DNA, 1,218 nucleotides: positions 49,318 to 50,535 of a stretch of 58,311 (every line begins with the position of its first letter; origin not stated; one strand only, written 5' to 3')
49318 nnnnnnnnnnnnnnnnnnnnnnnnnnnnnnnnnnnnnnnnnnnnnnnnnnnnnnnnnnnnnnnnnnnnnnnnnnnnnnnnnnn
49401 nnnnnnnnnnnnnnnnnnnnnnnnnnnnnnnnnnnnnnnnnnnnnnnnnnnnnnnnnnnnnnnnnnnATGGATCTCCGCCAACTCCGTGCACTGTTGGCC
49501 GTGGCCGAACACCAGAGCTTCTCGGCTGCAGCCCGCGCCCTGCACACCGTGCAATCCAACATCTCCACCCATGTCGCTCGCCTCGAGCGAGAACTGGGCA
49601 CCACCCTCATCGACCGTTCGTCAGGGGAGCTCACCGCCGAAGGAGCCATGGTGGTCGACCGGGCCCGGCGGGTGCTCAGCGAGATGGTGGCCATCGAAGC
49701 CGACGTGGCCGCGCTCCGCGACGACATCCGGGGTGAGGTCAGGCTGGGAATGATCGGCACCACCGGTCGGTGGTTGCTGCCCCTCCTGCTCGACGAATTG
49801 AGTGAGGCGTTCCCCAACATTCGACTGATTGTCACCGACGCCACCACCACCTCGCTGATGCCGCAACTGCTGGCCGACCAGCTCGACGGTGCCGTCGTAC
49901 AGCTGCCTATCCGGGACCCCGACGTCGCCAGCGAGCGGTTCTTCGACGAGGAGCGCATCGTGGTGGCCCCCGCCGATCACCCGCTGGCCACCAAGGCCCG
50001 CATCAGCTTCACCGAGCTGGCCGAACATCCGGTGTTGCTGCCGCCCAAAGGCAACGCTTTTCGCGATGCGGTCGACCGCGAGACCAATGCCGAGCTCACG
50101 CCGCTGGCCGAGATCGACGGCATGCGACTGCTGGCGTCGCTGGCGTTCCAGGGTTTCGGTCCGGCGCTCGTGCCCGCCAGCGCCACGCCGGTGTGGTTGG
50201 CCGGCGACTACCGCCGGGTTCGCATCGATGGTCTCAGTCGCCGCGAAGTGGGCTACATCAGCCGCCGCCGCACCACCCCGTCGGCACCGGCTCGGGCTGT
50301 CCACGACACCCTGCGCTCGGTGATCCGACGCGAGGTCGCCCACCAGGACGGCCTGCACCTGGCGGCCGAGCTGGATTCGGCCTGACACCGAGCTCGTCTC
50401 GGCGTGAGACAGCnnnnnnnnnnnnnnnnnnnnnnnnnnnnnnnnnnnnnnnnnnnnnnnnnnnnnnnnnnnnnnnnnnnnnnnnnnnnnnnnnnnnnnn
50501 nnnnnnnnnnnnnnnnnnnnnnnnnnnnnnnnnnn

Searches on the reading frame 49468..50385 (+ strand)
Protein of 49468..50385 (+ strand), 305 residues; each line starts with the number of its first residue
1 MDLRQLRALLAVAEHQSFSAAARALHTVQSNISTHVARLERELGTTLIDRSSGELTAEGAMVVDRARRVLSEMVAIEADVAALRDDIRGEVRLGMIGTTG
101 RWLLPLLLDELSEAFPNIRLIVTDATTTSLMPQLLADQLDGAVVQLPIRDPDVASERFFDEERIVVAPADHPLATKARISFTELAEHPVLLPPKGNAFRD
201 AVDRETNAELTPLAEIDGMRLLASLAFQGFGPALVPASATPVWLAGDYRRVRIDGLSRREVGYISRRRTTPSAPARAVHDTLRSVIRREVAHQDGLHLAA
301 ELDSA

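Call 10: search_protein_families(library=pfam, proteins=[window:49468-50385:+])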
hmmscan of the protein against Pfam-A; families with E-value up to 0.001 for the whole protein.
window:49468-50385:+ (305 aa): 2 families
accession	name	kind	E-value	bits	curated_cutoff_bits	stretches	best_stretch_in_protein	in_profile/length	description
PF03466.25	LysR_substrate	-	4.5e-39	134.4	28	1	86-285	3-207/209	LysR substrate binding domain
PF00126.33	HTH_1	-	1.1e-18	67.4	26.6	1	3-59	1-59/60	Bacterial regulatory helix-turn-helix protein, lysR family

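Call 42: search_protein_families(library=ncbifam, proteins=[window:49468-50385:+], max_evalue=0.00001)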
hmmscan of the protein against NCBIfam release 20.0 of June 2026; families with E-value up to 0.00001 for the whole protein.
window:49468-50385:+ (305 aa): 49 families (the best 25 are shown)
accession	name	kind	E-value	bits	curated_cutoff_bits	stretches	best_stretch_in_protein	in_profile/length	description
NF008416.0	PRK11242.1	equivalog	1.1e-35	123.5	277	1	1-283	1-288/300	transcriptional regulator CynR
NF053705.1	TransRegGltCGpos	equivalog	6.8e-33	114.2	350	1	1-272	1-279/300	glutamate biosynthesis transcriptional regulator GltC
NF040786.1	LysR_Sec_metab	equivalog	3.6e-32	111.6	250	1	1-204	1-208/298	selenium metabolism-associated LysR family transcriptional regulator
NF008361.0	PRK11151.1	equivalog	5.8e-32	111.2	329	1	1-201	1-203/305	DNA-binding transcriptional regulator OxyR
NF045990.1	TransRegCbbRRhodb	equivalog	6.6e-32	110.8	450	1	2-195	7-203/304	LysR family regulator CbbR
TIGR02424.1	TF_pcaQ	equivalog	1.8e-29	102.6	303.8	1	2-209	4-215/300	pca operon transcription factor PcaQ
NF045775.1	acetoin_reg_AlsR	exception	5.9e-29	101.5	430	1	1-241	1-248/290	acetoin biosynthesis transcriptional regulator AlsR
NF047520.1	trans_act_CidR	equivalog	1.3e-28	100.1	415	1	1-238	1-243/292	cidABC operon transcriptional activator CidR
NF047711.1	PutUtilRegPtrR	equivalog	1.3e-28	99.9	400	1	1-178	1-178/283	putrescine utilization regulator PtrR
NF009327.0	PRK12684.1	subfamily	2.9e-23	82.6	402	1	1-205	1-210/313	CysB family HTH-type transcriptional regulator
NF007385.0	PRK09906.1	equivalog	3.7e-23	82.1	356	1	1-186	1-187/296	DNA-binding transcriptional regulator HcaR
NF040889.1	trans_reg_YeiE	equivalog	4.6e-23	81.9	480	1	2-212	4-211/288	DNA-binding transcriptional regulator YeiE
NF008410.0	PRK11233.1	equivalog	1.4e-22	80.2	309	1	1-296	1-301/305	nitrogen assimilation transcriptional regulator NAC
TIGR03339.1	phn_lysR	subfamily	4e-22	78.8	341.1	1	5-256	1-252/279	aminoethylphosphonate catabolism associated LysR family transcriptional regulator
NF009326.0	PRK12681.1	equivalog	6e-22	78.5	436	1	1-203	1-208/324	HTH-type transcriptional regulator CysB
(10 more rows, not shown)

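Call 52: find_homologous_proteins(query=window:49468-50382:+, max_evalue=1e-20)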
Query window:49468-50382:+ (305 aa): 3822 proteins with E <= 1e-20 among 8000 candidates; the best 120 are listed.
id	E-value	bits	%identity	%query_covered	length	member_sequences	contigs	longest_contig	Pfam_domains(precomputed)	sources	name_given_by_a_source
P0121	4.4e-171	585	91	99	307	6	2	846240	PF00126.34,PF03466.26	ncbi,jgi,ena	-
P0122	5.3e-162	556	87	98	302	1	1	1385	PF00126.34,PF03466.26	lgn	-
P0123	2.2e-161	554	87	98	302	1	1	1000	PF00126.34,PF03466.26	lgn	-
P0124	3.8e-160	550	86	98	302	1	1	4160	PF00126.34,PF03466.26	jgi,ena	-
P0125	8.3e-153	526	82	97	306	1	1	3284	PF00126.34,PF03466.26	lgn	-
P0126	3.4e-146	504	80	98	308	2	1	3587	PF00126.34,PF03466.26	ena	-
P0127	1.7e-125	436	68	98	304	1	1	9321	PF00126.34,PF03466.26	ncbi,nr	ncbi:MAG: LysR family transcriptional regulator [Acidimicrobiales bacterium]|nr:LysR family transcri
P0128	9.8e-116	404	64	98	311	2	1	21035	PF00126.34,PF03466.26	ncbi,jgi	jgi:DNA-binding transcriptional LysR family regulator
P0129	2.3e-114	399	62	98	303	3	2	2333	PF00126.34,PF03466.26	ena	-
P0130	3.3e-112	392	63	96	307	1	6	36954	PF00126.34,PF03466.26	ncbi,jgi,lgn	ncbi:MAG: DNA-binding transcriptional LysR family regulator [Candidatus Aldehydirespiratoraceae bact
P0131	1.0e-111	391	62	98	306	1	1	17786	PF00126.34,PF03466.26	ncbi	-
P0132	9.4e-111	388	62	96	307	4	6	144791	PF00126.34,PF03466.26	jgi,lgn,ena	jgi:DNA-binding transcriptional LysR family regulator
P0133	1.1e-110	387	62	97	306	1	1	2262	PF00126.34,PF03466.26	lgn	-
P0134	1.3e-110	387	64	97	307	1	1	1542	PF00126.34,PF03466.26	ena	-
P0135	2.0e-110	387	62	99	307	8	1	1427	PF00126.34,PF03466.26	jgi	jgi:DNA-binding transcriptional LysR family regulator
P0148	3.0e-109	383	63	97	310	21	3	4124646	PF00126.34,PF03466.26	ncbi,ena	-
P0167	4.5e-108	379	61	97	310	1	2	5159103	PF00126.34,PF03466.26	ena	-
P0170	7.0e-108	378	62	97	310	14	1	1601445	PF00126.34,PF03466.26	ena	-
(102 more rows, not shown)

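Call 73: find_encoding_contigs(protein=P0121, flank=3000, max_places=3)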
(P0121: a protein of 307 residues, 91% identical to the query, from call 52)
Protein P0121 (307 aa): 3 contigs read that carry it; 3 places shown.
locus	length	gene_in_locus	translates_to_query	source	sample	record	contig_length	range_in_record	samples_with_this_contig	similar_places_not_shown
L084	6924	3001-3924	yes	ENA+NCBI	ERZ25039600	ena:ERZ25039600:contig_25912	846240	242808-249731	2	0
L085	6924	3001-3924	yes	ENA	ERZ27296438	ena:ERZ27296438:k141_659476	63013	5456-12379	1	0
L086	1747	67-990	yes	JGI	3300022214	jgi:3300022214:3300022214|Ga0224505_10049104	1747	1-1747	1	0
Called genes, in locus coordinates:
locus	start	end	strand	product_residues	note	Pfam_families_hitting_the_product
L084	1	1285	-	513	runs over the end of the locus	PF01456:Mucin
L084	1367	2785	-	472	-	PF12710:HAD, PF01553:Acyltransferase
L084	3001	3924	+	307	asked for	PF00126:HTH_1, PF03466:LysR_substrate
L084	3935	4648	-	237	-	PF01048:PNP_UDP_1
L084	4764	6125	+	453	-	PF01039:Carboxyl_trans, PF03255:ACCA (weak)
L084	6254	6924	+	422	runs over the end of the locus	PF00285:Citrate_synt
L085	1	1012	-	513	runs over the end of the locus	PF01456:Mucin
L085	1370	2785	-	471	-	PF12710:HAD, PF01553:Acyltransferase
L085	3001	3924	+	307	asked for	PF00126:HTH_1, PF03466:LysR_substrate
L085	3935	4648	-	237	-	PF01048:PNP_UDP_1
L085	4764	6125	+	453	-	PF01039:Carboxyl_trans, PF03255:ACCA (weak)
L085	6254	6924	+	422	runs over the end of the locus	PF00285:Citrate_synt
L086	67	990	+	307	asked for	PF00126:HTH_1, PF03466:LysR_substrate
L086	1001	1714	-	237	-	PF01048:PNP_UDP_1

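Call 74: find_encoding_contigs(protein=P0148, flank=3000, max_places=2)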
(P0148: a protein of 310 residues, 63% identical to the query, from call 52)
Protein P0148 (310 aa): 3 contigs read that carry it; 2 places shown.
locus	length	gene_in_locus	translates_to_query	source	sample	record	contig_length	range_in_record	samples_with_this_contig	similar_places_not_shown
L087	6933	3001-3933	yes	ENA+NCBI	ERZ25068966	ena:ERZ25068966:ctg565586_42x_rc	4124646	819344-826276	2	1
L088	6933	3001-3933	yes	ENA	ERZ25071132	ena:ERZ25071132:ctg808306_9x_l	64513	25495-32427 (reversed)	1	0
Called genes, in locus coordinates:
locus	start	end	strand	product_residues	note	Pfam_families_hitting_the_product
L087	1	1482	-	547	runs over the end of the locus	-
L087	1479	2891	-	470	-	PF00702:Hydrolase (faint), PF12710:HAD, PF01553:Acyltransferase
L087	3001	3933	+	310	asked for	PF00126:HTH_1, PF03466:LysR_substrate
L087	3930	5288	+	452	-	PF01039:Carboxyl_trans, PF03255:ACCA (weak)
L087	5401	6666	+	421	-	PF00285:Citrate_synt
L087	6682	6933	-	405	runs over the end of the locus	PF00067:p450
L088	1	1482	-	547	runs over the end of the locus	-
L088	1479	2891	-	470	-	PF00702:Hydrolase (faint), PF12710:HAD, PF01553:Acyltransferase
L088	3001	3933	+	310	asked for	PF00126:HTH_1, PF03466:LysR_substrate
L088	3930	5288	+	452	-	PF01039:Carboxyl_trans, PF03255:ACCA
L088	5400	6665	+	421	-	PF00285:Citrate_synt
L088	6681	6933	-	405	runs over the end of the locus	PF00067:p450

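Call 75: find_encoding_contigs(protein=P0167, flank=3000, max_places=2)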
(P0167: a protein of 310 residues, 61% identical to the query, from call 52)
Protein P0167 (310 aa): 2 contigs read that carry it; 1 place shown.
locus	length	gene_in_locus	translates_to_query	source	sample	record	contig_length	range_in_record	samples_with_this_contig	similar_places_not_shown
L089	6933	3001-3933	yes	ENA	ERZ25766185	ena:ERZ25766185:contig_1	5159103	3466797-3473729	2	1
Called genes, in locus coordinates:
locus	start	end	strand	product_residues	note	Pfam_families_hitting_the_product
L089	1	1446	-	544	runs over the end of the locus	-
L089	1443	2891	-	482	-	PF12710:HAD, PF01553:Acyltransferase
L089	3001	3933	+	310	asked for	PF00126:HTH_1, PF03466:LysR_substrate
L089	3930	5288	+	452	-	PF01039:Carboxyl_trans, PF03255:ACCA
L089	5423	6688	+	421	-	PF00285:Citrate_synt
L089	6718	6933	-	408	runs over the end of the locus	PF00067:p450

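Call 76: find_encoding_contigs(protein=P0170, flank=3000, max_places=2)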
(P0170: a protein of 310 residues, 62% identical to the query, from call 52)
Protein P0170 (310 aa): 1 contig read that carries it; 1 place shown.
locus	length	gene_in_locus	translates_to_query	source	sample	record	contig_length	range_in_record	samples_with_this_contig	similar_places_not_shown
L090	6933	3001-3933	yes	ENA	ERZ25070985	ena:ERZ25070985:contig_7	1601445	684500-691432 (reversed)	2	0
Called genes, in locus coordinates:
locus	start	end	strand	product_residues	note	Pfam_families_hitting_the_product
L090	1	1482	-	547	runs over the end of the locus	-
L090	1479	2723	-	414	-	PF12710:HAD, PF01553:Acyltransferase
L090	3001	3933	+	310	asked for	PF00126:HTH_1, PF03466:LysR_substrate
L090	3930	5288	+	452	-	PF01039:Carboxyl_trans, PF03255:ACCA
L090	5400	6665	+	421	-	PF00285:Citrate_synt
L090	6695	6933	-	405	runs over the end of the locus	PF00067:p450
